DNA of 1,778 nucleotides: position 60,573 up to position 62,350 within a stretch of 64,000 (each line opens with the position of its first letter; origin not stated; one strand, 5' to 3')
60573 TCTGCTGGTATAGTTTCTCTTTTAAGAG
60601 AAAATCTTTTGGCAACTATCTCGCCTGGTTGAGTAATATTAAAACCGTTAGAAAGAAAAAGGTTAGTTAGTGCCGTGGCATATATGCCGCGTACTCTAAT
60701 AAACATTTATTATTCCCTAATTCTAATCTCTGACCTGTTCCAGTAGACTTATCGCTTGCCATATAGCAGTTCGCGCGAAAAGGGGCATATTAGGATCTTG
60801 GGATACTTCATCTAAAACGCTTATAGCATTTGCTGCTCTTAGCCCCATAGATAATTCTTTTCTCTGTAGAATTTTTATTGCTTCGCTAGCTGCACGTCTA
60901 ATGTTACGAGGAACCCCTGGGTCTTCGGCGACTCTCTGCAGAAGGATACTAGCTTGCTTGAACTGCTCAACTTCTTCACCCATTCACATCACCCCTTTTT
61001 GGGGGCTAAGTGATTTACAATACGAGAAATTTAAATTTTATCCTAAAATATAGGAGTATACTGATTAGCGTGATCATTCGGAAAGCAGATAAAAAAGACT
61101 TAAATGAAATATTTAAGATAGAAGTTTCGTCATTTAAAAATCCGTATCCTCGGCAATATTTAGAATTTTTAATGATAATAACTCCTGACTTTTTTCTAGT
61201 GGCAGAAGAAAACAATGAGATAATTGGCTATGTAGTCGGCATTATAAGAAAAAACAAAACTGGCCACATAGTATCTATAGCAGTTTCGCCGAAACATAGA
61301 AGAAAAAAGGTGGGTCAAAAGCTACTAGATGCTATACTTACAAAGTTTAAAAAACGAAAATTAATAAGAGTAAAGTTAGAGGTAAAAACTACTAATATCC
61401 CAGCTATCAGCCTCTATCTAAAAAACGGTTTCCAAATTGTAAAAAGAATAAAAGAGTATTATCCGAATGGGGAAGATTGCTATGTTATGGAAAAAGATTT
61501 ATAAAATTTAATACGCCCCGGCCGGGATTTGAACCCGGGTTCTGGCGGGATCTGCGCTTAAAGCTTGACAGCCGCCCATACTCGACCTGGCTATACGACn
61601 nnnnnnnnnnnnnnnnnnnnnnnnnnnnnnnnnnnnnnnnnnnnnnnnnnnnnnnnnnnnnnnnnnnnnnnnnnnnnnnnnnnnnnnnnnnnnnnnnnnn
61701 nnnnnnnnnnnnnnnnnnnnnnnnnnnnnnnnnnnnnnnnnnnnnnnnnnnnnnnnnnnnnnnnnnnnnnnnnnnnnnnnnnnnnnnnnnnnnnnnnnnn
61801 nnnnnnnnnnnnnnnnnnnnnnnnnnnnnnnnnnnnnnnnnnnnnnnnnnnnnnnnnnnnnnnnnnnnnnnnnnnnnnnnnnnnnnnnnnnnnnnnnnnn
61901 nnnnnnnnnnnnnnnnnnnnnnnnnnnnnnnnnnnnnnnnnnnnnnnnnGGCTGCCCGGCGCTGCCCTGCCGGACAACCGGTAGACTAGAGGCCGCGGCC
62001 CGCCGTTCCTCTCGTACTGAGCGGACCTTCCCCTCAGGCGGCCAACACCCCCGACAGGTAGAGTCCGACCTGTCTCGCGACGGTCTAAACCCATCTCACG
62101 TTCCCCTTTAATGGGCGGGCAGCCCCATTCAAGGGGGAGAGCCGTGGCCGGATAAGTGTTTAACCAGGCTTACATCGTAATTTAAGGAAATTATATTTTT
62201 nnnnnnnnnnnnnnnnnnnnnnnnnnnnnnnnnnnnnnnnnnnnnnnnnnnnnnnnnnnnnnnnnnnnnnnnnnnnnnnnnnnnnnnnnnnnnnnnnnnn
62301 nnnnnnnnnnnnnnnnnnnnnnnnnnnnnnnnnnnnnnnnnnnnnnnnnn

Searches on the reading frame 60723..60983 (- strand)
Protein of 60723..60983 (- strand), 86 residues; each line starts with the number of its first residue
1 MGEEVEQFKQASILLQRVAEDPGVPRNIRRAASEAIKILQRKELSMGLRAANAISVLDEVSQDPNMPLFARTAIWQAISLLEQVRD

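Call 23: find_encoding_contigs(protein=window:60723-60983:-, flank=10000, max_places=6)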
Protein window:60723-60983:- (86 aa): 21 contigs read that carry it; 6 places shown.
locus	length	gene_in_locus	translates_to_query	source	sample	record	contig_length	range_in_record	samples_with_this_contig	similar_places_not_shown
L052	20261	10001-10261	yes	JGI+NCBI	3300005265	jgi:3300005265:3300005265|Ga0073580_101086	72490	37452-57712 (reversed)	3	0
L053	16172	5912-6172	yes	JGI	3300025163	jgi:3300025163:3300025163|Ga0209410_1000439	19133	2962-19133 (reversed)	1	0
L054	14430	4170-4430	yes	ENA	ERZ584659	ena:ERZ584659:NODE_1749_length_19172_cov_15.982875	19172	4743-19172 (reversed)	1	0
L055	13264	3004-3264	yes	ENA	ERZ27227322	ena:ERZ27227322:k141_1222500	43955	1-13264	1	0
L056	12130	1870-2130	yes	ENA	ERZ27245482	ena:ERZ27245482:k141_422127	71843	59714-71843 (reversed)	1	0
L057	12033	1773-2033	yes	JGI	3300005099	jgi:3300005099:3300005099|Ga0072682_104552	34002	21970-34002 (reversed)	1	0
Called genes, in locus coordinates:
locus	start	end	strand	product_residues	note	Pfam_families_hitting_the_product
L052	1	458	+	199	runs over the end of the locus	PF02223:Thymidylate_kin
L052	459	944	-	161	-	-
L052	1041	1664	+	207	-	-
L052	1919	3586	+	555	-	PF01558:POR, PF01855:POR_N, PF02780:Transketolase_C, PF17147:PFOR_II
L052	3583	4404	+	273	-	PF02775:TPP_enzyme_C, PF12367:PFO_beta_C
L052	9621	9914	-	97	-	PF13527:Acetyltransf_9 (faint), PF00583:Acetyltransf_1, PF13673:Acetyltransf_10 (weak), PF13508:Acetyltransf_7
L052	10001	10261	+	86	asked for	PF03685:UPF0147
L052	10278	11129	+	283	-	PF10150:RNase_E_G (faint)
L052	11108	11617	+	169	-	PF04167:DUF402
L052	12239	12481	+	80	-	PF01037:AsnC_trans_reg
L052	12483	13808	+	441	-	PF22641:TiaS_TCKD, PF08489:TiaS_FLD, PF01336:tRNA_anti-codon (weak), PF23783:Zn_ribbon_TiaS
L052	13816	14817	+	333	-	PF00753:Lactamase_B, PF23023:Anti-Pycsar_Apyc1, PF13483:Lactamase_B_3 (weak), PF16661:Lactamase_B_6, PF12706:Lactamase_B_2, PF10996:Beta-Casp, PF07521:RMMBL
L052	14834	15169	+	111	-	-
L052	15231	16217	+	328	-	PF21473:OB_Ssb-like, PF01336:tRNA_anti-codon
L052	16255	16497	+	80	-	-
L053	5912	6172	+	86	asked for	PF03685:UPF0147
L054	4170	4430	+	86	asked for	PF03685:UPF0147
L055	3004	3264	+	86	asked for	PF03685:UPF0147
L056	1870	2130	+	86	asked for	PF03685:UPF0147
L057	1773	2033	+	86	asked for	PF03685:UPF0147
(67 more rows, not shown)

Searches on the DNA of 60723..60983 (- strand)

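Call 24: search_rna_families(source=L052, start=3500, end=10100, threshold=gathering)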
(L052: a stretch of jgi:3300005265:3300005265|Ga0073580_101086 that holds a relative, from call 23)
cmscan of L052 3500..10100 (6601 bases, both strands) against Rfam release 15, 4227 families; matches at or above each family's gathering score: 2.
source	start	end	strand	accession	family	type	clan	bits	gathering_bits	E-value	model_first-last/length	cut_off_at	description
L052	6413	9445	+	RF02540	LSU_rRNA_archaea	Gene; rRNA;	CL00112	2785.1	50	0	1-2987/2987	no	Archaeal large subunit ribosomal RNA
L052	4758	6261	+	RF01959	SSU_rRNA_archaea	Gene; rRNA;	CL00111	1530.1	50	0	1-1478/1478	no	Archaeal small subunit ribosomal RNA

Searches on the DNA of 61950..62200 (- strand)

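Call 63: search_dna_similar(query=window:61950-62200:-, collection=ecoli_genomes, mode=distant, max_rows=2)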
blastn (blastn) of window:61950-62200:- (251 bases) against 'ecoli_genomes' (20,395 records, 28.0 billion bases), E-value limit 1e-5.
Records with a match: 67; places in all: 96; records where one place covers at least 80% of the query: 0.
Genomes with a match: 67 of 5426; with a place that covers at least 80% of the query: 0. Places per genome that has any: lowest 1, median 1, highest 5. On chromosomes: 94 places; on plasmids: 2.
Best place of each record, by identity: 80-90% 1; 60-80% 66.
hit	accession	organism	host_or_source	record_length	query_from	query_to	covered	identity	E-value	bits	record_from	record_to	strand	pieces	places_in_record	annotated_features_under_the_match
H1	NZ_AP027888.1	Escherichia coli strain 2018-05-5CC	Homo sapiens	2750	76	250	70%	73.0%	2e-15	92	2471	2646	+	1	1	23S ribosomal RNA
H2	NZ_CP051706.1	Escherichia coli strain SCU-124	Homo sapiens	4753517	77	206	52%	75.2%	9e-13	83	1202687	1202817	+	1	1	23S ribosomal RNA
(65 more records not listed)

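Call 64: get_annotated_region(hit=H2, flank=3000)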
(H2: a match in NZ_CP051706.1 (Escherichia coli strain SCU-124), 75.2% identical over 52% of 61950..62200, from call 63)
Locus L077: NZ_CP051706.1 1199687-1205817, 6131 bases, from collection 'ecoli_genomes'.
description: Escherichia coli strain SCU-124 chromosome, complete genome
organism: Escherichia coli strain SCU-124 (NCBI taxid 562)
replicon: chromosome; assembly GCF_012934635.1
host: Homo sapiens; source: rectal swab from healthy college student; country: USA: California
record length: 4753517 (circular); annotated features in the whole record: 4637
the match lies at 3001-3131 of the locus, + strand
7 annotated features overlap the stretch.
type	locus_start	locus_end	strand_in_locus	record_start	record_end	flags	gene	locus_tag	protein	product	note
rRNA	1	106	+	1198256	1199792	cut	-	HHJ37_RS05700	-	16S ribosomal RNA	-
tRNA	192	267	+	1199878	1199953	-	-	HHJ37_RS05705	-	tRNA-Glu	-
rRNA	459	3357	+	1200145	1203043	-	-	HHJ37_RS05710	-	23S ribosomal RNA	-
rRNA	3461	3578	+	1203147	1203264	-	rrf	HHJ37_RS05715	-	5S ribosomal RNA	-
CDS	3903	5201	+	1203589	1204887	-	kgtP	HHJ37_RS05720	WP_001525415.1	alpha-ketoglutarate permease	-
CDS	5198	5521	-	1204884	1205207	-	yfiM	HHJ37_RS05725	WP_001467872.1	YfiM family lipoprotein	-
CDS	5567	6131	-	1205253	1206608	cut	pssA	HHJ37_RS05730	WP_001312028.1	CDP-diacylglycerol--serine O-phosphatidyltransferase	-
